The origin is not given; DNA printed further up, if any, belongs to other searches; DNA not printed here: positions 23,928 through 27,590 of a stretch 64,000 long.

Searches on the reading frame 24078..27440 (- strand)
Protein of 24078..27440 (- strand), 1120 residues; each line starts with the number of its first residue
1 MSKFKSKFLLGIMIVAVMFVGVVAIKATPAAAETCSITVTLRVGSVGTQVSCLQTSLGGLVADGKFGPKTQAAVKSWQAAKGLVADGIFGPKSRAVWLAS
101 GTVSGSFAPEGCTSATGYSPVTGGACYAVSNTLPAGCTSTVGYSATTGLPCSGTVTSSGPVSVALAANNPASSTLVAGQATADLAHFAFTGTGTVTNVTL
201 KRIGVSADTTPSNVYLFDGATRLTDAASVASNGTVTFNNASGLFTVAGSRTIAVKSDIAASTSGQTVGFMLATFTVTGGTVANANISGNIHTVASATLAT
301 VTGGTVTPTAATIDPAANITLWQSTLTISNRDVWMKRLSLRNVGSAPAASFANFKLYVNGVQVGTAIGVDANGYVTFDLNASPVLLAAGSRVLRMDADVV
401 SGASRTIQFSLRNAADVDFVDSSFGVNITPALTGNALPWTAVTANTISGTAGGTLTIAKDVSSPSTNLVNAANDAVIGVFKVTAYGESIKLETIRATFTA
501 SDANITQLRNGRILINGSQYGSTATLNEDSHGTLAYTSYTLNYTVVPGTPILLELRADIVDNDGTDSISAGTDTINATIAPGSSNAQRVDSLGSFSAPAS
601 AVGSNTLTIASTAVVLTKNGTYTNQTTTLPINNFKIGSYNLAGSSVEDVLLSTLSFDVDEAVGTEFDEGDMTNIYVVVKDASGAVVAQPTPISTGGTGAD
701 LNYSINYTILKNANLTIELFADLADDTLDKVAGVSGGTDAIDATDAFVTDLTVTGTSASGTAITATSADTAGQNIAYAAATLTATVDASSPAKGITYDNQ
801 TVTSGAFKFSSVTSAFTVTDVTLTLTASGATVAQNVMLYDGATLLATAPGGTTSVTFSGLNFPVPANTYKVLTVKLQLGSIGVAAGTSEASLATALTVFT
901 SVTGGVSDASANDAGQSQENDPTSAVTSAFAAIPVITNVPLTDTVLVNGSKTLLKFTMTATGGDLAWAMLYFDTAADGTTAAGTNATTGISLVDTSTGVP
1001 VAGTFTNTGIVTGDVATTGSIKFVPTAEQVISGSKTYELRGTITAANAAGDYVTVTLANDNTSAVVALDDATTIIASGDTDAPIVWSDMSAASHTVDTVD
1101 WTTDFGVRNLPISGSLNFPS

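Call 77: search_protein_families(library=pfam, proteins=[window:24078-27440:-], max_evalue=0.00001)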
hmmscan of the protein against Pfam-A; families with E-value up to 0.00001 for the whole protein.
window:24078-27440:- (1120 aa): 1 family
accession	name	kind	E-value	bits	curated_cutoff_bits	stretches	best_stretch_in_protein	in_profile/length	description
PF01471.23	PG_binding_1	-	2.4e-08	34.5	23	1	61-92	21-52/57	Putative peptidoglycan binding domain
